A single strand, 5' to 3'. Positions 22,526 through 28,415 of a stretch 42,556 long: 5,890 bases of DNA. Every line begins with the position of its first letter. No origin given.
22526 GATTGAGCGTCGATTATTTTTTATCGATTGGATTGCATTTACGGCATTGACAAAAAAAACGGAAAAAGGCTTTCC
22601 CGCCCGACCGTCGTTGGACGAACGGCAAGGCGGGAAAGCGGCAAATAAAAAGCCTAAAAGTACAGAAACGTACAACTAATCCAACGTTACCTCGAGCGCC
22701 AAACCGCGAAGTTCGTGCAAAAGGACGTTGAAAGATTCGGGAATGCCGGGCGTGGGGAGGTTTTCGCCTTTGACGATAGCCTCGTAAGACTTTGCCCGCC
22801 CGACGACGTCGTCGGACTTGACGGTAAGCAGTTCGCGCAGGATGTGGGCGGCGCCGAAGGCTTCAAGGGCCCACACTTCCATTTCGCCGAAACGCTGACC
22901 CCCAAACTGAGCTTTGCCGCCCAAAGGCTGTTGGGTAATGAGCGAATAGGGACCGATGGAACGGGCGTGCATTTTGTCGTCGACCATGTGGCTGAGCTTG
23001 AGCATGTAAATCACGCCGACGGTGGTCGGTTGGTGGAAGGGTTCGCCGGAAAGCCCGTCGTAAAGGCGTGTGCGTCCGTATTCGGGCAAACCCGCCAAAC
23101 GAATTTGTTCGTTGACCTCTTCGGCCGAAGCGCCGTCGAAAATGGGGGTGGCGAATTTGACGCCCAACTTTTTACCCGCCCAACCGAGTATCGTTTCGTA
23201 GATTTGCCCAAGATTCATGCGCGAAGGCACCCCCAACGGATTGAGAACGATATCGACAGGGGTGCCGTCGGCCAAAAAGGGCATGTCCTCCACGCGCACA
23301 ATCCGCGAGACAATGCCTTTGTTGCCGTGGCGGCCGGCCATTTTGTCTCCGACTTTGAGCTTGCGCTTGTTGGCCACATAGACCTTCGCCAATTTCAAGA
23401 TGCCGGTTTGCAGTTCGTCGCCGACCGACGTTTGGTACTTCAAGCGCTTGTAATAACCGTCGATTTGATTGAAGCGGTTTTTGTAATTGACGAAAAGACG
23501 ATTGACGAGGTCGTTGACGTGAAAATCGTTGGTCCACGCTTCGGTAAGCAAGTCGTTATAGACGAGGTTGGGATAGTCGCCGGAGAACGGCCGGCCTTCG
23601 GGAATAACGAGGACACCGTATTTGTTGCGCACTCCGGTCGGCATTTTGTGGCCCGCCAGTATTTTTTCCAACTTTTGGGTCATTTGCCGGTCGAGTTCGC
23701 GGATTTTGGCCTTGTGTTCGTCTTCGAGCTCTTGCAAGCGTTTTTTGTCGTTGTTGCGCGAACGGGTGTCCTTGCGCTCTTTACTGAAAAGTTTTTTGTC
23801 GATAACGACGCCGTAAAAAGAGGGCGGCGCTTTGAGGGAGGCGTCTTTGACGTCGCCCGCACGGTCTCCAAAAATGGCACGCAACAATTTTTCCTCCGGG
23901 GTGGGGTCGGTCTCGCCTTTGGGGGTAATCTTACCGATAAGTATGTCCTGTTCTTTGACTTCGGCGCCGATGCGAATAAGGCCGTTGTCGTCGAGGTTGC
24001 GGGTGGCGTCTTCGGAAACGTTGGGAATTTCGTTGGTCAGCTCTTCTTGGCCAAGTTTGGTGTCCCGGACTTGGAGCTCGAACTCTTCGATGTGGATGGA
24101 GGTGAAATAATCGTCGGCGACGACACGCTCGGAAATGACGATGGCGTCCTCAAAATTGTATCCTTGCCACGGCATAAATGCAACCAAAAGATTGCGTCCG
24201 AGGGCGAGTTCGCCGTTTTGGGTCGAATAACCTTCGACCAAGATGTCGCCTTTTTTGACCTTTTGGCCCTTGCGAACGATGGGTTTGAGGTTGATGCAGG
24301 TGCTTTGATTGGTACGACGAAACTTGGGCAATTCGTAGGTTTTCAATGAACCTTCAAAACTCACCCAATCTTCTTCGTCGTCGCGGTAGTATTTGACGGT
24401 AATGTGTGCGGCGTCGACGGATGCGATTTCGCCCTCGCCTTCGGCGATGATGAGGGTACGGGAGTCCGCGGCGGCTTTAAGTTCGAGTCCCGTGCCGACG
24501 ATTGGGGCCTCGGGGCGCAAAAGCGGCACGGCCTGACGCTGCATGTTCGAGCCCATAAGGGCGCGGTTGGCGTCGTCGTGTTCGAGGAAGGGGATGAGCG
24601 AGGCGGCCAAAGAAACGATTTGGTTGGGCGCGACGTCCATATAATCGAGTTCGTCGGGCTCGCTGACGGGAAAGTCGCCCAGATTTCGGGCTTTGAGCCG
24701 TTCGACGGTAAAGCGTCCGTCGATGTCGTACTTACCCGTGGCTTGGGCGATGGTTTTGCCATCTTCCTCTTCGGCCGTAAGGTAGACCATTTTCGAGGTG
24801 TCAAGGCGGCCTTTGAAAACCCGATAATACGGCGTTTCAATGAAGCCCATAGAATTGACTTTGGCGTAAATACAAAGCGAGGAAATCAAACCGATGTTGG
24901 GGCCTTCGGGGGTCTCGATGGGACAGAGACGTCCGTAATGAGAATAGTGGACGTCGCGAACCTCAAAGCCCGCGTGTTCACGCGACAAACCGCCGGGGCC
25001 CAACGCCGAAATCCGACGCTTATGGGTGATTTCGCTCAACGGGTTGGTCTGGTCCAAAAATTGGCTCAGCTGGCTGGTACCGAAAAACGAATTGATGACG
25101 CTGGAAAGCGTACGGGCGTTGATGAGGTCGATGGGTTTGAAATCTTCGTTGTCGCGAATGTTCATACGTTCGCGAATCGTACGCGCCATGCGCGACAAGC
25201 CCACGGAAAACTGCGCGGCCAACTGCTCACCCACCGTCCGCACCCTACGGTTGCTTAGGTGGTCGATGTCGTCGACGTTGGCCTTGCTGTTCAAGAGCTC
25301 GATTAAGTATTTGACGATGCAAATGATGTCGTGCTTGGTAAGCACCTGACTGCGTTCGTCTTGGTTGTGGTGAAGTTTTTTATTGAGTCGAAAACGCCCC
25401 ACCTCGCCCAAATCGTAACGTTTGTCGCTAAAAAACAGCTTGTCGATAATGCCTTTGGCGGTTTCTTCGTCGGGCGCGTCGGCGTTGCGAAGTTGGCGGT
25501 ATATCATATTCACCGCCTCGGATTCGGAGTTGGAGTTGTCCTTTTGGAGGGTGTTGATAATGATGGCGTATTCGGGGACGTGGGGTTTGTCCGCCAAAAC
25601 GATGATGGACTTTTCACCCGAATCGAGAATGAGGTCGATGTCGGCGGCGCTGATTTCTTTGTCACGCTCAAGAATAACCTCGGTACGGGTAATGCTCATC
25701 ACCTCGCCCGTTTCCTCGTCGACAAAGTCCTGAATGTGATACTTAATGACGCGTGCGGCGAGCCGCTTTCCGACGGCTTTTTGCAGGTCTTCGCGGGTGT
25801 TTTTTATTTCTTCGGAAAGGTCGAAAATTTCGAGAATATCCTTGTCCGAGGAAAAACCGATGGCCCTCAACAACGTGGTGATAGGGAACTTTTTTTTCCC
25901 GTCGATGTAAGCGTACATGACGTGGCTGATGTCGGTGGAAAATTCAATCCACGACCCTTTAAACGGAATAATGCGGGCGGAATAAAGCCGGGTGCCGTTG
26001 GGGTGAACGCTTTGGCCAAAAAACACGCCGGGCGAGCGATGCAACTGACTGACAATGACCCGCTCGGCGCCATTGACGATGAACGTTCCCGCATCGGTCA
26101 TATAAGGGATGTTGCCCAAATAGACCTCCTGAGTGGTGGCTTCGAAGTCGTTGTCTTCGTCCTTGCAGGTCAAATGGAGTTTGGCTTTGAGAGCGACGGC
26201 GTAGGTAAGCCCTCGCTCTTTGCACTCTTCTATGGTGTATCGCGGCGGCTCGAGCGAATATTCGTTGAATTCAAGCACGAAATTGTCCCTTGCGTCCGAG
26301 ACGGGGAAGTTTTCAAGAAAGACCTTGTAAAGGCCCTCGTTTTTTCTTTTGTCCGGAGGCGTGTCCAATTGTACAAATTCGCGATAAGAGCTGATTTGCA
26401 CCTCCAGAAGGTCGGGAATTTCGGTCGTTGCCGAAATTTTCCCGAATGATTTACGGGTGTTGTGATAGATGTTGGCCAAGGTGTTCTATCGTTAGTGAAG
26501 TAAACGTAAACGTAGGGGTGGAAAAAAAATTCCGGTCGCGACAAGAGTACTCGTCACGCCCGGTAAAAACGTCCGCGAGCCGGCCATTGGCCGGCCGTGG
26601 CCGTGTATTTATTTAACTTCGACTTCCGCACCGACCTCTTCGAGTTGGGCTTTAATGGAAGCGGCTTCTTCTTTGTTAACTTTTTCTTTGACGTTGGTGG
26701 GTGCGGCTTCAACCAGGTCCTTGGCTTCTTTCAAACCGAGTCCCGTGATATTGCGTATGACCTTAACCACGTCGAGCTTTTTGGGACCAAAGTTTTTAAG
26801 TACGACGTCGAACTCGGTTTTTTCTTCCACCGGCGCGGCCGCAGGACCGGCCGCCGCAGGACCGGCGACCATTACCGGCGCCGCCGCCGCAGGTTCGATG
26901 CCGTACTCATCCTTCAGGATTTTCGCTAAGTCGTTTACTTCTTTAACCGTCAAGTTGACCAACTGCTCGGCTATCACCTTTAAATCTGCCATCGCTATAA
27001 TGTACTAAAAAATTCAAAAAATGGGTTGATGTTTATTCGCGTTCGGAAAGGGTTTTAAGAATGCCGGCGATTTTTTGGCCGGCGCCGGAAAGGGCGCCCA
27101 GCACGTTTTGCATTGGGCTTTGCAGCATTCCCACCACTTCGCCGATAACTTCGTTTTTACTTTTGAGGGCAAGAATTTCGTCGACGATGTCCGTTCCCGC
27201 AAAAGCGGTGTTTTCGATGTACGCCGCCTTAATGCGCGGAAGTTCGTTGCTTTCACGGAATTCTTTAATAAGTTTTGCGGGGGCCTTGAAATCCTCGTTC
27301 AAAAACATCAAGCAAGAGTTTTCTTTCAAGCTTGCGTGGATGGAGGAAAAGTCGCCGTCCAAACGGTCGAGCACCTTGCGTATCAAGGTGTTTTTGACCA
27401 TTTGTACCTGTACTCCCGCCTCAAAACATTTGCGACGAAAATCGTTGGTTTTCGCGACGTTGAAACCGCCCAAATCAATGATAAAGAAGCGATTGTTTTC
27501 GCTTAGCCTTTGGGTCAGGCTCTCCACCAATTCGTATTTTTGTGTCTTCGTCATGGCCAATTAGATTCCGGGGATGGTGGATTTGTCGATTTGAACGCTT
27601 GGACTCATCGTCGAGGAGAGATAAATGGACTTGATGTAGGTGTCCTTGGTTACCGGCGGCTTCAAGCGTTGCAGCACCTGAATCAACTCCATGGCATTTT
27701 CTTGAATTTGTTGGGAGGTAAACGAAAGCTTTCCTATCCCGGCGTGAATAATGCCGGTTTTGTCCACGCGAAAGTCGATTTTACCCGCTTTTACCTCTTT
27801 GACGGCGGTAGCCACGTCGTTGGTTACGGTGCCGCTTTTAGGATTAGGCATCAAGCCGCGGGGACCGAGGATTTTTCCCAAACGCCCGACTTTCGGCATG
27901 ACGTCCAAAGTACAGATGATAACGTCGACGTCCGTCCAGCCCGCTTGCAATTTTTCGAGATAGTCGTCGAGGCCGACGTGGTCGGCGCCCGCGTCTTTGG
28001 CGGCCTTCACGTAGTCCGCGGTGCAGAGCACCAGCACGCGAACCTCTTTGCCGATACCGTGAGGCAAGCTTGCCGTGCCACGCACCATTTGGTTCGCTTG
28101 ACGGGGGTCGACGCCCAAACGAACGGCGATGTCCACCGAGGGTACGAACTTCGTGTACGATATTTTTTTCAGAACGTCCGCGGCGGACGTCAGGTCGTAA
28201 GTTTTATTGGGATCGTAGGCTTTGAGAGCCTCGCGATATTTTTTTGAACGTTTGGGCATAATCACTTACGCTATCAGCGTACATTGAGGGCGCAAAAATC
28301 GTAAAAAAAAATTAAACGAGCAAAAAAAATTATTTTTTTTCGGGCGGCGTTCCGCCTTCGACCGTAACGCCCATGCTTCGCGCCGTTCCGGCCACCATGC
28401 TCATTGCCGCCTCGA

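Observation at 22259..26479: rpoB is not followed by rpoC: terminator and glyA sit where rpoC is expected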

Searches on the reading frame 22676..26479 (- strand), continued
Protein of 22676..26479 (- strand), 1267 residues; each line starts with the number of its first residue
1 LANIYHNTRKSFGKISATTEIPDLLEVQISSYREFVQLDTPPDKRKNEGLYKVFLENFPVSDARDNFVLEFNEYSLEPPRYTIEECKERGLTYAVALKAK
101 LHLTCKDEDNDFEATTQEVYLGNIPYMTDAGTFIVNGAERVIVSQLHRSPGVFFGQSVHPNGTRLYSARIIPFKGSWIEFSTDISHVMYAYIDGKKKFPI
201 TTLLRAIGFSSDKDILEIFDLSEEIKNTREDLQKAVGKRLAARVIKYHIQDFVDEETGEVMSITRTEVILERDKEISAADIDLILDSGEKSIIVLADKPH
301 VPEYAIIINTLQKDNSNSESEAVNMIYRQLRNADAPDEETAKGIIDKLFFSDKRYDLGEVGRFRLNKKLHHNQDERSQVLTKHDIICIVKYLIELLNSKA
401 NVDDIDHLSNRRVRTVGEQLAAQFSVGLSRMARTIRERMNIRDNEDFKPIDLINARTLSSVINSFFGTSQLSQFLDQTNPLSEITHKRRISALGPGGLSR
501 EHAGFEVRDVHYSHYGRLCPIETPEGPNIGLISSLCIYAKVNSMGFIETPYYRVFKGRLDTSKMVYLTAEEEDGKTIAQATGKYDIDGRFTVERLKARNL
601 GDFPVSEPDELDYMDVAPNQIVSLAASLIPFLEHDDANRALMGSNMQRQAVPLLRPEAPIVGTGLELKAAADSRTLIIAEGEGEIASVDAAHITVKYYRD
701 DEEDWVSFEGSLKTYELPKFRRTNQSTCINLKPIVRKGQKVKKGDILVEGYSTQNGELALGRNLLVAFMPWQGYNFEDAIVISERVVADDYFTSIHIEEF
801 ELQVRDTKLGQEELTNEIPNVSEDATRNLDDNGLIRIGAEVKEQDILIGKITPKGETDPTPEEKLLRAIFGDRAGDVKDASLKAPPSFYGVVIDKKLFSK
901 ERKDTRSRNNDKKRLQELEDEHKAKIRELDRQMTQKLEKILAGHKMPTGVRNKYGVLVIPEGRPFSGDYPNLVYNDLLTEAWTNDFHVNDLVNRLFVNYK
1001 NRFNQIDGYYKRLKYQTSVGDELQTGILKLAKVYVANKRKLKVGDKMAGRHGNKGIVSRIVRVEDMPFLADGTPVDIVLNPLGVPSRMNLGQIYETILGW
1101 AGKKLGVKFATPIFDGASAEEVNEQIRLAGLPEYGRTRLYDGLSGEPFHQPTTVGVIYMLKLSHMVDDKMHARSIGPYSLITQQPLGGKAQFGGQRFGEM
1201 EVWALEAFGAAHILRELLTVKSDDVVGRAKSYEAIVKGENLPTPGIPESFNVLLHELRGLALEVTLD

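Call 37: find_encoding_contigs(protein=P0242, flank=10000, max_places=5)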
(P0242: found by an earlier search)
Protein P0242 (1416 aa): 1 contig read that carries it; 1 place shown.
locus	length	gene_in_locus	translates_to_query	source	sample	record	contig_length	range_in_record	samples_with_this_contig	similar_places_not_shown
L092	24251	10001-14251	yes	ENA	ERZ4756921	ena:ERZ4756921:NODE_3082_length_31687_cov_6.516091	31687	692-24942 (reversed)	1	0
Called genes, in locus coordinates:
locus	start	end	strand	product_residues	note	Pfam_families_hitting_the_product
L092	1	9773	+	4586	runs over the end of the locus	PF26766:Choice_anch_L, PF06832:BiPBP_C (faint), PF13573:SprB (faint), PF13927:Ig_3 (faint), PF19081:Ig_7 (faint), PF00801:PKD (weak), PF18911:PKD_4, PF13585:CHU_C, +1 more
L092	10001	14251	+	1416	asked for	PF04997:RNA_pol_Rpb1_1, PF00623:RNA_pol_Rpb1_2, PF04983:RNA_pol_Rpb1_3, PF05000:RNA_pol_Rpb1_4, PF04998:RNA_pol_Rpb1_5, PF25984:BSH_YknX (faint)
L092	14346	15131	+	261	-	PF03807:F420_oxidored (weak), PF10728:DUF2520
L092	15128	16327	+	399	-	PF13439:Glyco_transf_4, PF13579:Glyco_trans_4_4, PF13477:Glyco_trans_4_2, PF00534:Glycos_transf_1, PF13692:Glyco_trans_1_4, PF00534:Glycos_transf_1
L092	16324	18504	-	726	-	PF07676:PD40 (weak), PF00691:OmpA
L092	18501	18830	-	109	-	-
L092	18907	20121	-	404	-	PF00072:Response_reg, PF07228:SpoIIE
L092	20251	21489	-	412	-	PF00675:Peptidase_M16, PF05193:Peptidase_M16_C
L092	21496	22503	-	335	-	PF04613:LpxD, PF00132:Hexapep, PF25084:LbH_EIF2B (weak), PF25087:GMPPB_C (faint), PF14602:Hexapep_2 (faint), PF00132:Hexapep, PF25084:LbH_EIF2B (weak), PF00132:Hexapep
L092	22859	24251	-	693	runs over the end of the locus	?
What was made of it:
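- The gene upstream of rpoC in the ENA congener is very large (4586 aa) and typical of variable cell-surface loci (call 37).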

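Call 54: search_protein_families(library=pfam, proteins=[L022:13972-14856:-, L022:15558-16352:-, L022:16401-17147:-, L022:18718-20127:+, L068:6915-10058:-, L068:10225-11520:-, L083:14002-14760:-], max_evalue=0.001)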
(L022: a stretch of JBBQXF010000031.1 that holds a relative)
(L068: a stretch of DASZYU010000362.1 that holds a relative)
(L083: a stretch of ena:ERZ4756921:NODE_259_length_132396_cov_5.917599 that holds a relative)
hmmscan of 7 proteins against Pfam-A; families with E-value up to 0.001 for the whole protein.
L022:13972-14856:- (294 aa): 1 family
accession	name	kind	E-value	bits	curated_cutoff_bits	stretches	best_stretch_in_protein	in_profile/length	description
PF00892.27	EamA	-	5.4e-43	146.9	28.2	2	13-140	6-134/135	EamA-like transporter family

L022:15558-16352:- (264 aa): 3 families
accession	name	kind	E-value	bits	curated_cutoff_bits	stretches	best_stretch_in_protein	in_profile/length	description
PF00588.24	SpoU_methylase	-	6.4e-39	133.7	29.7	1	113-253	2-142/142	SpoU rRNA Methylase family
PF08032.17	SpoU_sub_bind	-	3.3e-20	72.6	22.8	1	22-95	1-75/76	RNA 2'-O ribose methyltransferase substrate binding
PF22435.1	MRM3-like_sub_bind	-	4.2e-05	24.3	27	1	11-86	12-82/84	MRM3-like substrate binding domain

L022:16401-17147:- (248 aa): 0 families

L022:18718-20127:+ (469 aa): 0 families

L068:6915-10058:- (1047 aa): 3 families
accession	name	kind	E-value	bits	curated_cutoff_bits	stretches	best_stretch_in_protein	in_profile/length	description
PF05572.19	Peptidase_M43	-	1.6e-13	51.3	23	1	188-342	10-149/152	Pregnancy-associated plasma protein-A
PF18962.6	Por_Secre_tail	-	2.3e-05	25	27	1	971-1044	3-73/75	Secretion system C-terminal sorting domain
PF13688.12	Reprolysin_5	-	0.00015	22.5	27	1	183-278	81-179/196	Metallo-peptidase family M12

L068:10225-11520:- (431 aa): 2 families
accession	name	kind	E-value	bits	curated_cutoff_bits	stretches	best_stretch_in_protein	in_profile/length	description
PF00291.31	PALP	-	5e-28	98.7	35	1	96-370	28-281/295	Pyridoxal-phosphate dependent enzyme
PF14821.11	Thr_synth_N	-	3.4e-16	59.6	25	1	2-79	1-78/79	Threonine synthase N terminus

L083:14002-14760:- (252 aa): 0 families

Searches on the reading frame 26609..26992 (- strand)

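Call 6: search_protein_families(library=pfam, proteins=[window:26609-26992:-])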
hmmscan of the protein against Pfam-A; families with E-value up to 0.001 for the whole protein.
window:26609-26992:- (127 aa): 2 families
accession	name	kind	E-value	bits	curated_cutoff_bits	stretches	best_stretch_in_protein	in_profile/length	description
PF00542.24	Ribosomal_L12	-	1.7e-29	102.4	25.9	1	61-127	1-67/67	Ribosomal protein L7/L12 C-terminal domain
PF16320.10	Ribosomal_L12_N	-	1.9e-17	63.1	25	1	7-52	5-48/48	Ribosomal protein L7/L12 dimerisation domain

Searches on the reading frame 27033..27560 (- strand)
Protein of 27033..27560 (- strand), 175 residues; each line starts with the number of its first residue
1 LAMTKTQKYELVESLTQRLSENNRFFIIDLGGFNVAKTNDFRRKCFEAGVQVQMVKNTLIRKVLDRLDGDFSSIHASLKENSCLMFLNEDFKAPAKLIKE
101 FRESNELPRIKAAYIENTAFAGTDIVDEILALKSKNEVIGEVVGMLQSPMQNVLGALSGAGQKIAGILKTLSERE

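Call 6: search_protein_families(library=pfam, proteins=[window:27033-27560:-])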
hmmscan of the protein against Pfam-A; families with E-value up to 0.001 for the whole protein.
window:27033-27560:- (175 aa): 1 family
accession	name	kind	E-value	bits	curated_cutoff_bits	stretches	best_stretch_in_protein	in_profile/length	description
PF00466.25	Ribosomal_L10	-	2.6e-21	76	22.8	1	3-101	1-98/100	Ribosomal protein L10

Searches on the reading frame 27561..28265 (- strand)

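Call 6: search_protein_families(library=pfam, proteins=[window:27561-28265:-])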
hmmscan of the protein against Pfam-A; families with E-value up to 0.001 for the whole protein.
window:27561-28265:- (234 aa): 1 family
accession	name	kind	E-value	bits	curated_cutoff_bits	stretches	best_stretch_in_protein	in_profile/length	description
PF00687.26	Ribosomal_L1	-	1.7e-65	220.7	32.2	1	32-222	1-198/198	Ribosomal protein L1p/L10e family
